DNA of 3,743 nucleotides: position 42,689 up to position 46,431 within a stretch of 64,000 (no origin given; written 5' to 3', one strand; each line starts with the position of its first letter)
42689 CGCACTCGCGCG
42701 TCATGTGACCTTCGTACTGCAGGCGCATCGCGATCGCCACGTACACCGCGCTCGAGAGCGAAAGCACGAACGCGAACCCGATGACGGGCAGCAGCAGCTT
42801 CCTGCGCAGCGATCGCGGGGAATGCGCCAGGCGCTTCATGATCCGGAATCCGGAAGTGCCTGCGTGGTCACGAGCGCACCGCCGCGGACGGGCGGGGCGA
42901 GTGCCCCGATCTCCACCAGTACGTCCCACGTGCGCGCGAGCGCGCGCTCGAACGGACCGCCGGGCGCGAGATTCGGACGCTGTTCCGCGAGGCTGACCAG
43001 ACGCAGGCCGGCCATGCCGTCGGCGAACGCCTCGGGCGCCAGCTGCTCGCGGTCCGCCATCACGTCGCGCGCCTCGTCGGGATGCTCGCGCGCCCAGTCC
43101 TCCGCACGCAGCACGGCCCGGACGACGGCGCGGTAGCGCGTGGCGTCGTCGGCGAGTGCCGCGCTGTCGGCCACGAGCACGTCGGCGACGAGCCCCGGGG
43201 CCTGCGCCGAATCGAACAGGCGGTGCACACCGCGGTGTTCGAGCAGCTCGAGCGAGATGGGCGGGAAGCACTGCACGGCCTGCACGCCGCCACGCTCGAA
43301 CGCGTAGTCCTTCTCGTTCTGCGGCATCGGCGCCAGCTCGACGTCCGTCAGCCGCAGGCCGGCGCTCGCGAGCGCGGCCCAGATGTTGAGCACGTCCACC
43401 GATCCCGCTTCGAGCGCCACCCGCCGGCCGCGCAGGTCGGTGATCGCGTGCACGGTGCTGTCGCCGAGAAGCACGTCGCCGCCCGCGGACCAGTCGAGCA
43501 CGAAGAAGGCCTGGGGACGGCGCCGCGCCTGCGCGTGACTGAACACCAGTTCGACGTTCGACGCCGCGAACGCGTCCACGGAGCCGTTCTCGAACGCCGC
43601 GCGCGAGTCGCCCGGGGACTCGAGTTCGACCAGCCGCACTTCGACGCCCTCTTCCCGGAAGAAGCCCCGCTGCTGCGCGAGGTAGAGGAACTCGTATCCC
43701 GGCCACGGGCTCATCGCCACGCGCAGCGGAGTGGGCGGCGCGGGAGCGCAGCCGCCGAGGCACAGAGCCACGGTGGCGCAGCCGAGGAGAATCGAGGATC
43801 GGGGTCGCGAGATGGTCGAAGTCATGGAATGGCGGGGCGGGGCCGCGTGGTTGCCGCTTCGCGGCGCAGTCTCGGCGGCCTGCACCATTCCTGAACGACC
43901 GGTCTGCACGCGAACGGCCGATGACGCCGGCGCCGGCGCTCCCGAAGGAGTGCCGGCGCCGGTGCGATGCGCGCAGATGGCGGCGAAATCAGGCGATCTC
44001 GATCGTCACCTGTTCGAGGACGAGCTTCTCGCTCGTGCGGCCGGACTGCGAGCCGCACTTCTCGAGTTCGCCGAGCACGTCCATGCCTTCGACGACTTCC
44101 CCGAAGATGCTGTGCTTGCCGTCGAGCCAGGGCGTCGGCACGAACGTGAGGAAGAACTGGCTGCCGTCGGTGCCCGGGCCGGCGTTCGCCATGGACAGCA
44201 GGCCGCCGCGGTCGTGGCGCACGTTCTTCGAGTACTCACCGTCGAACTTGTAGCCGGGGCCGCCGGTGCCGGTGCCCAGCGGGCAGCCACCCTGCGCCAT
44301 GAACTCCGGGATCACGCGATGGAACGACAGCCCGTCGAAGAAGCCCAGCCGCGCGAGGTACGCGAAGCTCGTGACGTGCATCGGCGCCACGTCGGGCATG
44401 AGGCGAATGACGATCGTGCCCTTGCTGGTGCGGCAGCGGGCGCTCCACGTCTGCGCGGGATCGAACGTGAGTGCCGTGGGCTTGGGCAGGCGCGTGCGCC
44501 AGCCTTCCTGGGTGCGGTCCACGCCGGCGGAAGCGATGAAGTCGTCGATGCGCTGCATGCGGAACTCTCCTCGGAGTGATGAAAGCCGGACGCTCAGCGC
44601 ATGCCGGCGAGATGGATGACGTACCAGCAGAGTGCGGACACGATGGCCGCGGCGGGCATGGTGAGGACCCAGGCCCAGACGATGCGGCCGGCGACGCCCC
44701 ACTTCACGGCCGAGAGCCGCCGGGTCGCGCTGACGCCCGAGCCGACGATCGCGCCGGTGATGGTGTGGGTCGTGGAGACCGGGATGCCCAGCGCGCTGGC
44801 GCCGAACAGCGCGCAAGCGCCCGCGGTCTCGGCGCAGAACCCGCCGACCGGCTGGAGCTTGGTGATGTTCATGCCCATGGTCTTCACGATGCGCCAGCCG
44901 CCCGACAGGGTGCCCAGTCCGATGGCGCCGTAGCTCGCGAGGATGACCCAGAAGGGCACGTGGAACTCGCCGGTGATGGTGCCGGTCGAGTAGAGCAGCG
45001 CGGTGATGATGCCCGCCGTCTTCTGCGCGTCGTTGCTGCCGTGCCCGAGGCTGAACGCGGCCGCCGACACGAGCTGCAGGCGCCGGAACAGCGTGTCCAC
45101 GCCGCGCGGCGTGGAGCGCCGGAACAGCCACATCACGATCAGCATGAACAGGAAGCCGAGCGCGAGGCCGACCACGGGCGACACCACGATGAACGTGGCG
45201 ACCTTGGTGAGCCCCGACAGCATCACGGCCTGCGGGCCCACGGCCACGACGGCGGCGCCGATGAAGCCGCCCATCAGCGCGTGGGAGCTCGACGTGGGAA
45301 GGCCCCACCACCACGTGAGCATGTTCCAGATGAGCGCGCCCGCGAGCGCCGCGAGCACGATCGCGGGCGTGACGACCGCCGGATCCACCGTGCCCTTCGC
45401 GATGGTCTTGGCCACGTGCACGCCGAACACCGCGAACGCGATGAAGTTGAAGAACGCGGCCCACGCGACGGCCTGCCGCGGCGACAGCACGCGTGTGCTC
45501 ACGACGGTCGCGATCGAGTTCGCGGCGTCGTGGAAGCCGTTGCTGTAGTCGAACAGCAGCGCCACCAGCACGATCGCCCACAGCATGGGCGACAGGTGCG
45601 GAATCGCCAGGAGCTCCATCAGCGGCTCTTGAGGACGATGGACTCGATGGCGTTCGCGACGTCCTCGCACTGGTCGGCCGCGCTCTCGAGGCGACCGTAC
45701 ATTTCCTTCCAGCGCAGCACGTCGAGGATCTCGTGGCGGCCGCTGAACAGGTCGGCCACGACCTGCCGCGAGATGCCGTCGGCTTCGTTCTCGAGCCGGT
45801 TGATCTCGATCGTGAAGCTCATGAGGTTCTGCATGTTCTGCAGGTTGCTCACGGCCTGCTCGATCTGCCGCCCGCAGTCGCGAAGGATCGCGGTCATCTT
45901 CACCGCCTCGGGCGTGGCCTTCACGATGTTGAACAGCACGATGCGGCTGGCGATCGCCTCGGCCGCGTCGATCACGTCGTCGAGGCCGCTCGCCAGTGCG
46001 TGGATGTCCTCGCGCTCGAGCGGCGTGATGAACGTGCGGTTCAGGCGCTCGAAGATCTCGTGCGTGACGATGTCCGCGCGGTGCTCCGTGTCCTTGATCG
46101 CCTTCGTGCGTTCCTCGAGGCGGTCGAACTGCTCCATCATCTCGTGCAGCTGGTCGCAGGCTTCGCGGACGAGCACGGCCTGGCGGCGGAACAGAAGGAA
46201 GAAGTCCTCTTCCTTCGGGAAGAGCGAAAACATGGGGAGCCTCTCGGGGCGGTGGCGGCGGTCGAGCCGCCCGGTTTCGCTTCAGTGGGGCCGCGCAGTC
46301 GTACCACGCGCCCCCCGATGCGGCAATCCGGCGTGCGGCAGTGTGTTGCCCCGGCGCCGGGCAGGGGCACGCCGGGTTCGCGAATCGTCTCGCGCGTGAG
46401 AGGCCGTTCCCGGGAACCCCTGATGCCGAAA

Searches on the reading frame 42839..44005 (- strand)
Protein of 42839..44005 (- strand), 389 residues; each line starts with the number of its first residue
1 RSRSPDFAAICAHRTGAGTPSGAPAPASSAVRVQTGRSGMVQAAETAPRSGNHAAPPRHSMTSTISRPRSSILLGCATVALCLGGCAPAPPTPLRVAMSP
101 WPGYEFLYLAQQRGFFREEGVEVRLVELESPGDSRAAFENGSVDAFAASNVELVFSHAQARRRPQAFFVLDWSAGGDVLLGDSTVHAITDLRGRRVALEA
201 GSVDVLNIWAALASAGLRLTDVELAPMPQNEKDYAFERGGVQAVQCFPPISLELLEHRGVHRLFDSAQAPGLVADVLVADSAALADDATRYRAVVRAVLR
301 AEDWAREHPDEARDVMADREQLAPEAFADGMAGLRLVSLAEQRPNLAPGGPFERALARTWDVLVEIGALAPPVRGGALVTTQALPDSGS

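Call 75: search_protein_families(library=pfam, proteins=[window:42839-44005:-], max_evalue=0.00001)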
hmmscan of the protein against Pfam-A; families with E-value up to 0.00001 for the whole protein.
window:42839-44005:- (389 aa): 2 families
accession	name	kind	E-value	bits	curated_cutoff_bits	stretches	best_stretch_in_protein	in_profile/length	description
PF09084.16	NMT1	-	2e-23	83.9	20.5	1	105-312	5-216/216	NMT1/THI5 like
PF13379.11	NMT1_2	-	4e-11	43.7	24.7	1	88-317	2-248/252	NMT1-like family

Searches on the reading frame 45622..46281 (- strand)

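Call 75: search_protein_families(library=pfam, proteins=[window:45622-46281:-], max_evalue=0.00001)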
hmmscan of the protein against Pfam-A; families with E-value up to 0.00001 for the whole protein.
window:45622-46281:- (220 aa): 1 family
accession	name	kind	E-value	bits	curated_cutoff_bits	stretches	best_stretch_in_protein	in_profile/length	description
PF01865.21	PhoU_div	-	2.8e-27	95.9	24.4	1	22-217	8-213/214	Protein of unknown function DUF47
